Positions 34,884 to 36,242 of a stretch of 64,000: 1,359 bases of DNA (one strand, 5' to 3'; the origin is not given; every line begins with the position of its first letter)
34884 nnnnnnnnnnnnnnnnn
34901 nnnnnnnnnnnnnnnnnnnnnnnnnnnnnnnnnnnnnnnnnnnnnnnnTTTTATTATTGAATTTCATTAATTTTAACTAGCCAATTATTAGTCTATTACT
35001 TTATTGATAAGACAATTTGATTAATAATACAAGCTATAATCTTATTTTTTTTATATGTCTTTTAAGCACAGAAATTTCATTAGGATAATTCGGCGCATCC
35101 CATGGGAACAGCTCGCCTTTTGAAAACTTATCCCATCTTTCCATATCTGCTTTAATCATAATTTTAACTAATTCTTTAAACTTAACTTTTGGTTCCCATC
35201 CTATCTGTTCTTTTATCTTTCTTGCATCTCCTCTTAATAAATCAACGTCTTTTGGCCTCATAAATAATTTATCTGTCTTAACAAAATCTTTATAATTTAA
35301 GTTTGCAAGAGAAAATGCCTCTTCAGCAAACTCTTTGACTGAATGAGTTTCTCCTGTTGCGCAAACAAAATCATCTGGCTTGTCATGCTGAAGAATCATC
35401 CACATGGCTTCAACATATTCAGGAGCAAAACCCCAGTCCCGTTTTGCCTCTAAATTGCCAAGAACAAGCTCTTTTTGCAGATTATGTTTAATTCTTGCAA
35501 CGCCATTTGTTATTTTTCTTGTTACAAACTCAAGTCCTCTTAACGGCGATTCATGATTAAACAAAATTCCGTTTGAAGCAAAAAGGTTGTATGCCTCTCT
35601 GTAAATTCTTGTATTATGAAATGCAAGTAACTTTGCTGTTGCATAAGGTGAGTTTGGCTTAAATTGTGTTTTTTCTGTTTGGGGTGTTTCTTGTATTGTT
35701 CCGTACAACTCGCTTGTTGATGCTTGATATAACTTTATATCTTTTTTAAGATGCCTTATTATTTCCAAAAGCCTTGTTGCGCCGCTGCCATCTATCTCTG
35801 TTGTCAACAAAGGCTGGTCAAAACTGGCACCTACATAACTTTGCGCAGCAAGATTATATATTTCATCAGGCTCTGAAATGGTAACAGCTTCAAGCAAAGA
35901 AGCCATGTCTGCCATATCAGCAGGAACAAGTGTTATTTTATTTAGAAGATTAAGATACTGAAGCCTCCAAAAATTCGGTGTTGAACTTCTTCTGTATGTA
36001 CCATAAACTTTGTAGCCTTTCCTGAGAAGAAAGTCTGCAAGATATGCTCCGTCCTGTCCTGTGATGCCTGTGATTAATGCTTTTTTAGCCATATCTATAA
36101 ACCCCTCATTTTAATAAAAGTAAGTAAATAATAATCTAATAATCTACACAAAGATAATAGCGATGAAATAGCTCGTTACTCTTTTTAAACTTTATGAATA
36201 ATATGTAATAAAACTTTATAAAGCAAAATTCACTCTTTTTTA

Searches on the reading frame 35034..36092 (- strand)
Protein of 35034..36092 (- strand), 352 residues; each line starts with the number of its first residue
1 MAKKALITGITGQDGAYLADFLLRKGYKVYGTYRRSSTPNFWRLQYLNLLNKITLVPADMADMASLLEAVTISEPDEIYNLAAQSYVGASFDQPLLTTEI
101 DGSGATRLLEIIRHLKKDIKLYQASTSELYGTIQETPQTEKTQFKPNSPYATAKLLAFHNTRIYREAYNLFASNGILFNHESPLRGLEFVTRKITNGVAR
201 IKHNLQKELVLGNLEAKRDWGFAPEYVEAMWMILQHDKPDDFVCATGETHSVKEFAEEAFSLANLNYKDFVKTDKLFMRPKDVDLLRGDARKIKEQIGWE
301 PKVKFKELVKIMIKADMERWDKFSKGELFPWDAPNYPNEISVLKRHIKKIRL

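Call 15: search_protein_families(library=pfam, proteins=[window:35034-36092:-], max_evalue=0.00001)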
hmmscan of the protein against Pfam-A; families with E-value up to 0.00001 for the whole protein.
window:35034-36092:- (352 aa): 3 families
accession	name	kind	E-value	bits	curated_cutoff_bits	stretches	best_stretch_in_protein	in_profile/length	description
PF16363.11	GDP_Man_Dehyd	-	1.2e-122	409.9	27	1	6-312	1-332/332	GDP-mannose 4,6 dehydratase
PF01370.27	Epimerase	-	2.8e-61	207.4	20.9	1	5-244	1-239/240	NAD dependent epimerase/dehydratase family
PF04321.23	RmlD_sub_bind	-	4e-08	33.1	27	1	4-156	2-131/287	RmlD substrate binding domain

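Call 48: search_protein_families(library=ncbifam, proteins=[window:35034-36092:-], max_evalue=0.00001)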
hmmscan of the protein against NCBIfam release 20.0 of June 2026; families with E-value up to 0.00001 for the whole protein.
window:35034-36092:- (352 aa): 8 families
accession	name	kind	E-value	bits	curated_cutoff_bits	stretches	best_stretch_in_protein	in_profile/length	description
TIGR01472.1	gmd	equivalog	8.3e-123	409.9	415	1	3-318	1-340/342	GDP-mannose 4,6-dehydratase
TIGR01181.1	dTDP_gluc_dehyt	equivalog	9.7e-30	103.7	365.1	1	5-314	2-309/321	dTDP-glucose 4,6-dehydratase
TIGR04180.1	EDH_00030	hypoth_equivalog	1.7e-25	89.7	475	1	6-303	2-296/297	NAD-dependent 4,6-dehydratase LegB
TIGR01179.1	galE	equivalog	2.3e-21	76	262.3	1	5-157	2-152/332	UDP-glucose 4-epimerase GalE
TIGR02622.1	CDP_4_6_dhtase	equivalog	1.7e-20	73.4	278.45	1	3-154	5-158/352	CDP-glucose 4,6-dehydratase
NF007582.0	PRK10217.1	equivalog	1.1e-12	47.7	698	1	3-307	2-322/355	dTDP-glucose 4,6-dehydratase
NF007490.0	PRK10084.1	subfamily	1.3e-08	34.3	649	1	44-312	43-330/361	dTDP-glucose 4,6-dehydratase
NF043036.1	ErythonDh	equivalog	1.4e-07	31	325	1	4-156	2-155/321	D-erythronate dehydrogenase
